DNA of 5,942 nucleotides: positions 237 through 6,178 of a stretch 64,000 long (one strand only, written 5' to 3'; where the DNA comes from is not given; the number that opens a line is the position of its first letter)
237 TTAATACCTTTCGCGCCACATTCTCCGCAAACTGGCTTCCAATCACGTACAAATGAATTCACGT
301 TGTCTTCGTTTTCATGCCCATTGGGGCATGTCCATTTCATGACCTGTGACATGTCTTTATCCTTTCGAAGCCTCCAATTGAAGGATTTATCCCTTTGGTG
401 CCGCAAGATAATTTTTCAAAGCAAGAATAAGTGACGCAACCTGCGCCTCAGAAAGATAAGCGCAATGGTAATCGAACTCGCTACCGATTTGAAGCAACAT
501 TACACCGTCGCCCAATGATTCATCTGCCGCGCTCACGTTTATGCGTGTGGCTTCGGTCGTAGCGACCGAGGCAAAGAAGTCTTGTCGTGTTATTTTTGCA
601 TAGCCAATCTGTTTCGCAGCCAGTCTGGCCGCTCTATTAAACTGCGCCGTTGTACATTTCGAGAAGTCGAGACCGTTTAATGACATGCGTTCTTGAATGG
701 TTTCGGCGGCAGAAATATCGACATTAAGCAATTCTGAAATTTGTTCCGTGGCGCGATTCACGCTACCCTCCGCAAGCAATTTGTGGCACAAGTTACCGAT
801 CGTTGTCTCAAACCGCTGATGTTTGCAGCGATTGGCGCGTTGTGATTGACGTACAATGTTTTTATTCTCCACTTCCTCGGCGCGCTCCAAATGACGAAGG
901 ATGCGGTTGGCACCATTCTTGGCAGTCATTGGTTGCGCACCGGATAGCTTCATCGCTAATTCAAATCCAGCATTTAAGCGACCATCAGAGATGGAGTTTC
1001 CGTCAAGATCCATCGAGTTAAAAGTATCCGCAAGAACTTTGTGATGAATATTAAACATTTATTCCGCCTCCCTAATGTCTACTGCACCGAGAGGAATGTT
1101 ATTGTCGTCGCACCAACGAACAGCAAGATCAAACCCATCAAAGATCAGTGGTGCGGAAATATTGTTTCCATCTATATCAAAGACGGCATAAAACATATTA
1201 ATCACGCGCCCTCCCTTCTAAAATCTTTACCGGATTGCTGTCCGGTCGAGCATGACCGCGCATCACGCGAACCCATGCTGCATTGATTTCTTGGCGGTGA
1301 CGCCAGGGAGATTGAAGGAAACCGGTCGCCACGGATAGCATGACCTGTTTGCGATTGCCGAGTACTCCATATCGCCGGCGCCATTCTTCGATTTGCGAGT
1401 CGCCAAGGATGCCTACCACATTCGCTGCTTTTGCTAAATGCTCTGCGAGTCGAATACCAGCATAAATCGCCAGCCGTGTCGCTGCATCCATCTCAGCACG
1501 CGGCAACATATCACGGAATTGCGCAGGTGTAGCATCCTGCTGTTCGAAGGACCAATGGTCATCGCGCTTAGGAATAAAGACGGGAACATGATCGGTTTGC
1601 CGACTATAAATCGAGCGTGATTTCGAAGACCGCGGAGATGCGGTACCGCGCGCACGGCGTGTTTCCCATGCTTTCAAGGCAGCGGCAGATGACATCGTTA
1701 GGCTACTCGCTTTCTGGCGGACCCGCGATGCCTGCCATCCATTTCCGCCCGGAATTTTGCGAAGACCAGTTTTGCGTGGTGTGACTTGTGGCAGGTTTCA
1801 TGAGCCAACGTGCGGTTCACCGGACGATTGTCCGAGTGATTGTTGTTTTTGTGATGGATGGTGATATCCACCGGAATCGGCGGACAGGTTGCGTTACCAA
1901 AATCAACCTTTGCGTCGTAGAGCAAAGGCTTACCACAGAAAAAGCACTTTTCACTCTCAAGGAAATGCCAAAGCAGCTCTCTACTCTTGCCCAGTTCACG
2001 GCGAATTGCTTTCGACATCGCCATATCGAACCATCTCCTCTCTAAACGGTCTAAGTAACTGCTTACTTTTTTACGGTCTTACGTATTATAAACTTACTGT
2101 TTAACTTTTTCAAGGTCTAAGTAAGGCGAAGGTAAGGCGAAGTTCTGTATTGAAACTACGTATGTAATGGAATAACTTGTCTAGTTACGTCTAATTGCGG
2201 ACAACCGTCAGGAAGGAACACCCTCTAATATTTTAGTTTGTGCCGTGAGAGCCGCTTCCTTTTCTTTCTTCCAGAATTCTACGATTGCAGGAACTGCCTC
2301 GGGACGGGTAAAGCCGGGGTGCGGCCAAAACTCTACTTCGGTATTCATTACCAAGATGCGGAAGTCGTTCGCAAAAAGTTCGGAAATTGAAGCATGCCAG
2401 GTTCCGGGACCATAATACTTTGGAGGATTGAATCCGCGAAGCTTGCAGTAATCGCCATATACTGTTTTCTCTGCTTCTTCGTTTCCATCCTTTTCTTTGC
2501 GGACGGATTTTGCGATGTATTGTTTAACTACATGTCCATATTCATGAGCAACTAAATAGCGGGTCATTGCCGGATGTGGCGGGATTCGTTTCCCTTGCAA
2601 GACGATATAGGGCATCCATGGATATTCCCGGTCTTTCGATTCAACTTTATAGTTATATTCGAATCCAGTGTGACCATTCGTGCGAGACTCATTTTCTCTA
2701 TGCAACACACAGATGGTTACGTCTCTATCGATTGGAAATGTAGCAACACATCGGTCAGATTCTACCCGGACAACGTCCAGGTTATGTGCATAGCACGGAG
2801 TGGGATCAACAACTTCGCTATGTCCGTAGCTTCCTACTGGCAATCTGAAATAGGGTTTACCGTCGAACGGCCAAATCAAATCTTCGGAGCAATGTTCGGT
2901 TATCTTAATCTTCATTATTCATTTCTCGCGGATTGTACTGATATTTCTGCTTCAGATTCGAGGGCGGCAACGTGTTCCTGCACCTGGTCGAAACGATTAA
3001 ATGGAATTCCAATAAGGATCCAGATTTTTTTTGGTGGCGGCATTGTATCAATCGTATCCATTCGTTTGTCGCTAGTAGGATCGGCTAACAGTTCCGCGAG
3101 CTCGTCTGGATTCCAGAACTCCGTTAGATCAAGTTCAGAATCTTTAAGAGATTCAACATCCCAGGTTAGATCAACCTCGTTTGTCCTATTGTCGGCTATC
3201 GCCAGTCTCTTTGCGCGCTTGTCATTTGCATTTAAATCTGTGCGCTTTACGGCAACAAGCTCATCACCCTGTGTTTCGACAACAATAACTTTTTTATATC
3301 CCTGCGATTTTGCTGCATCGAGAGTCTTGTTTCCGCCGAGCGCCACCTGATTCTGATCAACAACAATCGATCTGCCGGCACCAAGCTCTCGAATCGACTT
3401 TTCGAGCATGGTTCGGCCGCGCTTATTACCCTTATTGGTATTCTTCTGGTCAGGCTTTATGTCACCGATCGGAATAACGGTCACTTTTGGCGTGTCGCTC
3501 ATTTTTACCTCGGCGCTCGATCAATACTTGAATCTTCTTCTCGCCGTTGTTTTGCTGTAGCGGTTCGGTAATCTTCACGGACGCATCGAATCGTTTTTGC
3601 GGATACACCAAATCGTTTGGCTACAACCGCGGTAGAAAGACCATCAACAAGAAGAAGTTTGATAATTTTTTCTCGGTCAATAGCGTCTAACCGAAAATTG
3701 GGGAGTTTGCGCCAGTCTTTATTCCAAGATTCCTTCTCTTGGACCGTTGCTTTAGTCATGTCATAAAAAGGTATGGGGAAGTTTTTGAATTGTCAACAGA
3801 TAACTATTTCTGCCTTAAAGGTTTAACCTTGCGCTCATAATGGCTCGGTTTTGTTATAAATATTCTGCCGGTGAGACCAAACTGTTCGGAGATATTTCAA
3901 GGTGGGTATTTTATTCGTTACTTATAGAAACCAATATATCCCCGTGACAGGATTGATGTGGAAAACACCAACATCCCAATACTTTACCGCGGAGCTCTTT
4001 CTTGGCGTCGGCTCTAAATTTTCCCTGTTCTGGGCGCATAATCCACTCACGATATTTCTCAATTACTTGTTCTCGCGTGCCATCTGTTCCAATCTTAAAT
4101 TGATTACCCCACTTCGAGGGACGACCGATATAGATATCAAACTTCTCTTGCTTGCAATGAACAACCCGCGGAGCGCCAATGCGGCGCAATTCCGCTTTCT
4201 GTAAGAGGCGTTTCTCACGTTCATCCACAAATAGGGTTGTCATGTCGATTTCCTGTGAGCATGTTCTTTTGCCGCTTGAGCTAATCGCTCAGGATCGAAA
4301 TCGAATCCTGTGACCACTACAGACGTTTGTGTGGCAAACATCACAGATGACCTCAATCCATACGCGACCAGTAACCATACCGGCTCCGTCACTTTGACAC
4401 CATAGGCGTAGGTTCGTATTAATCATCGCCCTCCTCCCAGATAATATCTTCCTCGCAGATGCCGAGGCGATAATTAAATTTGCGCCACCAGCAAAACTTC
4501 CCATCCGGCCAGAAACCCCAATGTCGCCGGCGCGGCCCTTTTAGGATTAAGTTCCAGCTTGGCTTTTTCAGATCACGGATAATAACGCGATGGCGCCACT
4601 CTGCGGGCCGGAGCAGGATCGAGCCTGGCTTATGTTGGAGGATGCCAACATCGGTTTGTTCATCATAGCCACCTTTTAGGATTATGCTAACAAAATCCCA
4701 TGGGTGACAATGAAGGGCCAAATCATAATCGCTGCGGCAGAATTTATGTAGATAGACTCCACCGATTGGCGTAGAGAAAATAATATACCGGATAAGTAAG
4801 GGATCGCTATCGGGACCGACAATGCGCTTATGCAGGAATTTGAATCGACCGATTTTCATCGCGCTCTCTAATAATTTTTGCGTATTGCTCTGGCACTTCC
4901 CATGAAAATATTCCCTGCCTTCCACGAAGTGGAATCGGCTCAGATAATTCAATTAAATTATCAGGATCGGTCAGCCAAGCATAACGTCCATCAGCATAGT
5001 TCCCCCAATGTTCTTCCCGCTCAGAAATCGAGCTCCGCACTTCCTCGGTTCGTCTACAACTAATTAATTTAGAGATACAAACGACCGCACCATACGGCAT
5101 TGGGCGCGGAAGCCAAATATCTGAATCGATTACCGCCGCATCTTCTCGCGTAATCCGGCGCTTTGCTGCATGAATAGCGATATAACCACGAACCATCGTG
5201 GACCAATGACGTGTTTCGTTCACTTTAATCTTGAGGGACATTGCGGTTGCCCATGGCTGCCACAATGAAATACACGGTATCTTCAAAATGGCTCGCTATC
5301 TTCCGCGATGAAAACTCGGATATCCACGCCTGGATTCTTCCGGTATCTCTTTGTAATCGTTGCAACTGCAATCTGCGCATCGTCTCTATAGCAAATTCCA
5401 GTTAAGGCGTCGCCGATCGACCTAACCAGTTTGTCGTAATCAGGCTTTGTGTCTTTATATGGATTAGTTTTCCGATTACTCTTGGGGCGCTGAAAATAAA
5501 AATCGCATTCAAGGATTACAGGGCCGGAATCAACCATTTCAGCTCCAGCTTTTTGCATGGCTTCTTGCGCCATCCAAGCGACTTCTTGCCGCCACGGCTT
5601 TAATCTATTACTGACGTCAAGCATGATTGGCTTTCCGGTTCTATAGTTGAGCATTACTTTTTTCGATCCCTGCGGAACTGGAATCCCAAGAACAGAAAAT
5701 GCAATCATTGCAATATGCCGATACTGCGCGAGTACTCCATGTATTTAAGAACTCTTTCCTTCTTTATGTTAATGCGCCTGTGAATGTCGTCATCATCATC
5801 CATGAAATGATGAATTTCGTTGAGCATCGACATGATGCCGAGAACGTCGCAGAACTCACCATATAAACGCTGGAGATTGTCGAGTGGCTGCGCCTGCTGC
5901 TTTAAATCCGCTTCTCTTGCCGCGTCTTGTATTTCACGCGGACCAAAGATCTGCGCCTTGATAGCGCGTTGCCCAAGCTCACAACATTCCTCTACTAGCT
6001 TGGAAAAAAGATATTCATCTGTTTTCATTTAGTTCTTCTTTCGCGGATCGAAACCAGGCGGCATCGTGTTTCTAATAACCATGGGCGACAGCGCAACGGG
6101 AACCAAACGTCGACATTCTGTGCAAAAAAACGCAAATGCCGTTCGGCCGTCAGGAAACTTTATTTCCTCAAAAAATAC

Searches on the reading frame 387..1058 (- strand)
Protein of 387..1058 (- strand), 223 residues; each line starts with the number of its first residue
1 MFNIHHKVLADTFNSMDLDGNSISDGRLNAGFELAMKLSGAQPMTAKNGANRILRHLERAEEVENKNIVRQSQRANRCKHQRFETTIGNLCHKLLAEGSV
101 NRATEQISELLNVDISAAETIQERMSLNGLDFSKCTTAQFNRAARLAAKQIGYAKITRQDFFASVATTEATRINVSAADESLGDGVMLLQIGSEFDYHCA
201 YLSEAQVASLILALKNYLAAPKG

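Call 15: search_protein_families(library=pfam, proteins=[window:387-1058:-], max_evalue=0.01)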
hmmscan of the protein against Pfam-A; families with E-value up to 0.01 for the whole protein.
window:387-1058:- (223 aa): 0 families

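Call 24: search_protein_families(library=ncbifam, proteins=[window:387-1058:-], max_evalue=0.01)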
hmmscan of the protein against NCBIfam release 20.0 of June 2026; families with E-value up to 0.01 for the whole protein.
window:387-1058:- (223 aa): 0 families

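Call 50: find_encoding_contigs(protein=window:387-1058:-, flank=10000, max_places=1)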
Protein window:387-1058:- (223 aa): 4 contigs read that carry it; 1 place shown.
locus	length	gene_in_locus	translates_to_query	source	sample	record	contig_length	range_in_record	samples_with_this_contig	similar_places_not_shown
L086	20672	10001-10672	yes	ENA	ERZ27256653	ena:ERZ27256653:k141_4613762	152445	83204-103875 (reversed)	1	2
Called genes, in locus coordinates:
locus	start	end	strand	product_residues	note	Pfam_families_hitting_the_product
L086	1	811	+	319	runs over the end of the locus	PF01145:Band_7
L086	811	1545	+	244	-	-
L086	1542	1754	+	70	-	-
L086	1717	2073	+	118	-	PF27127:YfdP (weak)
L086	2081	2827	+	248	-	-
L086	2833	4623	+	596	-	PF01935:DUF87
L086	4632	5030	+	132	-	-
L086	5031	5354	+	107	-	-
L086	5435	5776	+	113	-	PF05866:RusA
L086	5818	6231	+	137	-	-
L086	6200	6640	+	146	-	-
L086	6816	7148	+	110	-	PF14216:DUF4326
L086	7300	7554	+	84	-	PF13384:HTH_23 (weak)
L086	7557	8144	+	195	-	-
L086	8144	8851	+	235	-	-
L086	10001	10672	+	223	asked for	-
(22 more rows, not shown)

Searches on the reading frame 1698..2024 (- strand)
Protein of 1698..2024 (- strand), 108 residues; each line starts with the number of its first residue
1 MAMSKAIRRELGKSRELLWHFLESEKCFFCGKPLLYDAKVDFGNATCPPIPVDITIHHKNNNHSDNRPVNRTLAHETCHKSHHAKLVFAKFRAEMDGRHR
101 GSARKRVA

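Call 15: search_protein_families(library=pfam, proteins=[window:1698-2024:-], max_evalue=0.01)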
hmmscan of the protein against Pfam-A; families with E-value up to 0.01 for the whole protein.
window:1698-2024:- (108 aa): 1 family
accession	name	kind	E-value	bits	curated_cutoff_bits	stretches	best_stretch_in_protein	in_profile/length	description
PF13392.12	HNH_3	-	0.00084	19.4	24.8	1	49-70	14-35/46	HNH endonuclease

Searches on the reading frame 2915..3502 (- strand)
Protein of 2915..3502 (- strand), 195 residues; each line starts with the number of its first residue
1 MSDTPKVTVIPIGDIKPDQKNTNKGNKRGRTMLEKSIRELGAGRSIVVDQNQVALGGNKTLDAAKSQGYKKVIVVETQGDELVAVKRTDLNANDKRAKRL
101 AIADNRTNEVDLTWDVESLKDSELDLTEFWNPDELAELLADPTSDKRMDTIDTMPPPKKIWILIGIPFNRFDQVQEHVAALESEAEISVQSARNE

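Call 15: search_protein_families(library=pfam, proteins=[window:2915-3502:-], max_evalue=0.01)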
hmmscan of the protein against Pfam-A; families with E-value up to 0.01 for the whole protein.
window:2915-3502:- (195 aa): 0 families

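Call 24: search_protein_families(library=ncbifam, proteins=[window:2915-3502:-], max_evalue=0.01)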
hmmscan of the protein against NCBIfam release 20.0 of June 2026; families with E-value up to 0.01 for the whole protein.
window:2915-3502:- (195 aa): 0 families

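Call 99: search_protein_families(library=pfam, proteins=[window:2915-3502:-], max_evalue=0.1)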
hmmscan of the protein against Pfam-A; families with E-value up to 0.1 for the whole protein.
window:2915-3502:- (195 aa): 1 family
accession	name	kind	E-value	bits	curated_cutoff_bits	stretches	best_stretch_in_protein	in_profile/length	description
PF09872.14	DUF2099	-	0.065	12.9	25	1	35-90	129-184/257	Uncharacterized protein conserved in archaea (DUF2099)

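Call 112: search_protein_families(library=phrogs, proteins=[window:2915-3502:-], max_evalue=0.001)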
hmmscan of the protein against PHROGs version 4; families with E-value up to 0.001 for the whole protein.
window:2915-3502:- (195 aa): 8 families
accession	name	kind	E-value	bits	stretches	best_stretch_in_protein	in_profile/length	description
phrog_620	-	DNA, RNA and nucleotide metabolism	2.5e-20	74.5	1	3-165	5-149/217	ParB-like partition protein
phrog_498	-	other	3.4e-17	63.2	1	4-157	32-184/633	DNA methyltransferase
phrog_8071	-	DNA, RNA and nucleotide metabolism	1.8e-12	48.2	1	6-165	6-156/389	ParB-like partition protein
phrog_723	-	DNA, RNA and nucleotide metabolism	2.7e-11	44.7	1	6-146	12-148/223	ParB-like partition protein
phrog_940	-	DNA, RNA and nucleotide metabolism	3.6e-11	43.9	1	7-122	6-108/388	nuclease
phrog_15396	-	DNA, RNA and nucleotide metabolism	1.7e-07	32.4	1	8-142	5-134/258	ParB-like partition nuclease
phrog_930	-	DNA, RNA and nucleotide metabolism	1.7e-07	32.3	1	6-139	6-133/223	ParB-like partition protein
phrog_18056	-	DNA, RNA and nucleotide metabolism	0.00033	20.6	1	6-104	2-97/387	ParB-like partition nuclease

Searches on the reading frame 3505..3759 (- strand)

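Call 15: search_protein_families(library=pfam, proteins=[window:3505-3759:-], max_evalue=0.01)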
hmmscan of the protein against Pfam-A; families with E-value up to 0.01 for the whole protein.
window:3505-3759:- (84 aa): 6 families
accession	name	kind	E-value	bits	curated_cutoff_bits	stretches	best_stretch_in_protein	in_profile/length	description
PF13384.12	HTH_23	-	2.3e-06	27.6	24.6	1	27-65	5-42/50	Homeodomain-like domain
PF13518.12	HTH_28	-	0.00052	20.5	25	1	29-66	2-38/52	Helix-turn-helix domain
PF08281.18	Sigma70_r4_2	-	0.0042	17.1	25.7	1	29-58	15-44/54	Sigma-70, region 4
PF13936.12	HTH_38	-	0.0064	16.6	27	0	28-57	9-37/44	Helix-turn-helix domain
PF00376.29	MerR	-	0.0075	16.5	28.2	0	43-58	2-17/38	MerR family regulatory protein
PF13551.12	HTH_29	-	0.0089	16.5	28.1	0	35-68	6-40/64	Winged helix-turn helix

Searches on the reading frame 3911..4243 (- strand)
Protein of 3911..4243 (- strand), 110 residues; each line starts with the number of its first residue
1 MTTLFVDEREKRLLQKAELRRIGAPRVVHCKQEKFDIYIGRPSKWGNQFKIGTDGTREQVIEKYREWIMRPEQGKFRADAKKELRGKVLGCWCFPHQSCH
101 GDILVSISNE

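Call 15: search_protein_families(library=pfam, proteins=[window:3911-4243:-], max_evalue=0.01)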
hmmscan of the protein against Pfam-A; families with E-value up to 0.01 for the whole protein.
window:3911-4243:- (110 aa): 1 family
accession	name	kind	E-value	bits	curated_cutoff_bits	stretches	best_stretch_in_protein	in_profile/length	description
PF14216.11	DUF4326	-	1.5e-27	96.5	25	1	26-105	2-81/82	Domain of unknown function (DUF4326)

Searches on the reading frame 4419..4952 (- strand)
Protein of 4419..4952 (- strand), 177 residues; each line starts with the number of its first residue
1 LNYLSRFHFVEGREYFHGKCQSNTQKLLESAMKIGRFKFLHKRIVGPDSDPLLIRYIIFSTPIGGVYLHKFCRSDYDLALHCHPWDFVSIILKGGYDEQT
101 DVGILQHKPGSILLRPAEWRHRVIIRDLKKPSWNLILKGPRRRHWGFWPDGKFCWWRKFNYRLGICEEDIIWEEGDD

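Call 15: search_protein_families(library=pfam, proteins=[window:4419-4952:-], max_evalue=0.01)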
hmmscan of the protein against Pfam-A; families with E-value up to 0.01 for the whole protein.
window:4419-4952:- (177 aa): 0 families

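Call 112: search_protein_families(library=phrogs, proteins=[window:4419-4952:-], max_evalue=0.001)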
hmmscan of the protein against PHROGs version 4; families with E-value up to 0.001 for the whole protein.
window:4419-4952:- (177 aa): 1 family
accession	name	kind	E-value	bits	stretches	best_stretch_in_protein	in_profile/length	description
phrog_4786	-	other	1e-30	108.2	1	38-162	27-159/252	cysteine dioxygenase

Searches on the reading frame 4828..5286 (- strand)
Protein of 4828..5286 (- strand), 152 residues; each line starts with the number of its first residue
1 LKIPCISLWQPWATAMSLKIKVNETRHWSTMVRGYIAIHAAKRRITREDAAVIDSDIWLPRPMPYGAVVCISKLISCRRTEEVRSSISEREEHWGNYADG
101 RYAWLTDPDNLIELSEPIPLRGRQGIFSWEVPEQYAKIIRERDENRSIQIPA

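Call 15: search_protein_families(library=pfam, proteins=[window:4828-5286:-], max_evalue=0.01)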
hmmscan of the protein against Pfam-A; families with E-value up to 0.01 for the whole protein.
window:4828-5286:- (152 aa): 0 families

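Call 112: search_protein_families(library=phrogs, proteins=[window:4828-5286:-], max_evalue=0.001)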
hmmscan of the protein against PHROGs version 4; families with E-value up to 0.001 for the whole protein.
window:4828-5286:- (152 aa): 1 family
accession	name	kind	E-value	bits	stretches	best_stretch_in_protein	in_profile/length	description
phrog_3193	-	unknown function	1e-28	101.6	1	1-142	83-219/269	-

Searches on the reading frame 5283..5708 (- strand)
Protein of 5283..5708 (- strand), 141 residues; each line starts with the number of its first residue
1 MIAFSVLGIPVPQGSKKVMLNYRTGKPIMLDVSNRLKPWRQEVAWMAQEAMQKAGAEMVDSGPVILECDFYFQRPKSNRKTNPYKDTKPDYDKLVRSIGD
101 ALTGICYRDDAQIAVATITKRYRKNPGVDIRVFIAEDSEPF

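Call 14: search_protein_families(library=pfam, proteins=[window:5283-5708:-], max_evalue=0.01)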
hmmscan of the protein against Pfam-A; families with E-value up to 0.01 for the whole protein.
window:5283-5708:- (141 aa): 1 family
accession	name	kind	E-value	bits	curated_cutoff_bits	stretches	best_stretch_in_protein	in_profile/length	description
PF05866.16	RusA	-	6.9e-20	72.3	22.8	1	12-132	4-123/124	Endodeoxyribonuclease RusA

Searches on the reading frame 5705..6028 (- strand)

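Call 14: search_protein_families(library=pfam, proteins=[window:5705-6028:-], max_evalue=0.01)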
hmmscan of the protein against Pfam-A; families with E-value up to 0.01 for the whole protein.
window:5705-6028:- (107 aa): 0 families

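Call 112: search_protein_families(library=phrogs, proteins=[window:5705-6028:-], max_evalue=0.001)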
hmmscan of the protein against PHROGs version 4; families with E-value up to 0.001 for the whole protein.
window:5705-6028:- (107 aa): 1 family
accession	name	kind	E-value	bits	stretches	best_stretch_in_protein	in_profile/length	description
phrog_4856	-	other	1.5e-09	38.8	1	2-103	85-176/195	nucleoside triphosphate pyrophosphohydrolase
